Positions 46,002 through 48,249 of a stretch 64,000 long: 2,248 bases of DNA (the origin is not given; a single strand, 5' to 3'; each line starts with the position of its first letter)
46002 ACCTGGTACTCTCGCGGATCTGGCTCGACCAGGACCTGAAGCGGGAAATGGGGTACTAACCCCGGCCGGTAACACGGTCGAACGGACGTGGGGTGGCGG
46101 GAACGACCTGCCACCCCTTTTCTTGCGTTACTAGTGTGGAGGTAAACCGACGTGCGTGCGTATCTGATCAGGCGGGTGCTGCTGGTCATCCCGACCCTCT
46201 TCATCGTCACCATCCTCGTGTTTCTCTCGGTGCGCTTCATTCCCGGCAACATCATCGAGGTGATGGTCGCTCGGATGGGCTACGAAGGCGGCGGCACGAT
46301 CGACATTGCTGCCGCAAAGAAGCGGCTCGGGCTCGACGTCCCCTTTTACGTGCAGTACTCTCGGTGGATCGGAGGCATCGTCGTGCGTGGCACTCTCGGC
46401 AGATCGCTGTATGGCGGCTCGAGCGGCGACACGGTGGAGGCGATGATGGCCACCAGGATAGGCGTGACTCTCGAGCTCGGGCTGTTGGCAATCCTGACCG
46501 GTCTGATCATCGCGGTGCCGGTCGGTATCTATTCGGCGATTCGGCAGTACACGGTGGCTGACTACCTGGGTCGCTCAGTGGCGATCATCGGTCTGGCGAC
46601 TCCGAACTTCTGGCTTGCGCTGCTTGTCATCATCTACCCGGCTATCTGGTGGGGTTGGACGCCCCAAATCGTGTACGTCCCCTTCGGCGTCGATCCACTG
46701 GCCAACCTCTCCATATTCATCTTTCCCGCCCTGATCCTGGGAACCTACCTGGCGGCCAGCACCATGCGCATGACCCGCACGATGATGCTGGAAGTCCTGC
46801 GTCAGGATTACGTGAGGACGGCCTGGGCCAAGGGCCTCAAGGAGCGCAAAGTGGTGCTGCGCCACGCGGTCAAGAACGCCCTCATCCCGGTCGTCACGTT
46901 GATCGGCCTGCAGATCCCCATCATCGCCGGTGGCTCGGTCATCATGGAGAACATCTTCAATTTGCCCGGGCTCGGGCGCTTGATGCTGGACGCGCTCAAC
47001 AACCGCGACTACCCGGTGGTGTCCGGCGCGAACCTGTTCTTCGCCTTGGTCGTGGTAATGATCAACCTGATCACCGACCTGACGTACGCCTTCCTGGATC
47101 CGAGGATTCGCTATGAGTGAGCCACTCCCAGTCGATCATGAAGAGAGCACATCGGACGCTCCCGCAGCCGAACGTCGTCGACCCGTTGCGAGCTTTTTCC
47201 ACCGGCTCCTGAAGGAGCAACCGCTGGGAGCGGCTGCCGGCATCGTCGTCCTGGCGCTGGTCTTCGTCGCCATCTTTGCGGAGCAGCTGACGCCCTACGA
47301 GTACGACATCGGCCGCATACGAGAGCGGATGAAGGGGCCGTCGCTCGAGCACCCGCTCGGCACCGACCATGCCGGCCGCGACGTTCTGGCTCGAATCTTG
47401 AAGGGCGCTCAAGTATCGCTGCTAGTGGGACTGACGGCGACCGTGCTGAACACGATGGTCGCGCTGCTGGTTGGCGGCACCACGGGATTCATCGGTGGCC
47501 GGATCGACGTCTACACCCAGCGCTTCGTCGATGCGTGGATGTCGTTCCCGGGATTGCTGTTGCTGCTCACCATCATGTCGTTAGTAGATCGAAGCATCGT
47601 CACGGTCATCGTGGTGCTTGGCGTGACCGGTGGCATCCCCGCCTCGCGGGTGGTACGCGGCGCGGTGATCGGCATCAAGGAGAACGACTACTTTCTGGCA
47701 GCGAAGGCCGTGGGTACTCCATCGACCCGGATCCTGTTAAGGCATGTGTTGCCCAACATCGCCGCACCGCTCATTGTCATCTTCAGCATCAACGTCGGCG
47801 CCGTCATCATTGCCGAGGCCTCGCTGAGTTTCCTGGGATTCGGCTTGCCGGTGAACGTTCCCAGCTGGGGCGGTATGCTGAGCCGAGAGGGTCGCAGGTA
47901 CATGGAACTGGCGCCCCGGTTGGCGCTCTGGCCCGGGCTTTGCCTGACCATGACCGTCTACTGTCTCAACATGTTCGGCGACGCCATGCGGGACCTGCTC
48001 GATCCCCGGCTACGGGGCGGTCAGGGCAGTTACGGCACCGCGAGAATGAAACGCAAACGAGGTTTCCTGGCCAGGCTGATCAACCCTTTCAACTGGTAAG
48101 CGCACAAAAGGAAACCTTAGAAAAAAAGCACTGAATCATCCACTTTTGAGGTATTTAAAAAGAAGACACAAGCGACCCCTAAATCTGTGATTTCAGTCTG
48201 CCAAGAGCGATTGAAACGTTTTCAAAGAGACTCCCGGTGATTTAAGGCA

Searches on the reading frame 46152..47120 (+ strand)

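Call 8: search_protein_families(library=pfam, proteins=[window:46152-47120:+])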
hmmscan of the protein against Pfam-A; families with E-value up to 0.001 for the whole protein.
window:46152-47120:+ (322 aa): 2 families
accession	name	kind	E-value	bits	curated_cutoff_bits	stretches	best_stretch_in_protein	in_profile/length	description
PF00528.27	BPD_transp_1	-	3e-35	122.1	26.4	1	121-320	1-183/184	Binding-protein-dependent transport system inner membrane component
PF19300.4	BPD_transp_1_N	-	8.2e-07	29.6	23.8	1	1-79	1-75/114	Binding-prot-dependent transport system membrane comp, N-term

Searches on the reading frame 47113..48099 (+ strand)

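Call 8: search_protein_families(library=pfam, proteins=[window:47113-48099:+])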
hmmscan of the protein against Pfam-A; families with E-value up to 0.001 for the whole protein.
window:47113-48099:+ (328 aa): 2 families
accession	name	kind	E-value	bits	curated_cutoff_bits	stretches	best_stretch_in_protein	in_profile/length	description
PF00528.27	BPD_transp_1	-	4.1e-25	89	26.4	1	118-301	2-183/184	Binding-protein-dependent transport system inner membrane component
PF12911.12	OppC_N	-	1.7e-05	25.1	23.9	1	31-65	8-42/53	N-terminal TM domain of oligopeptide transport permease C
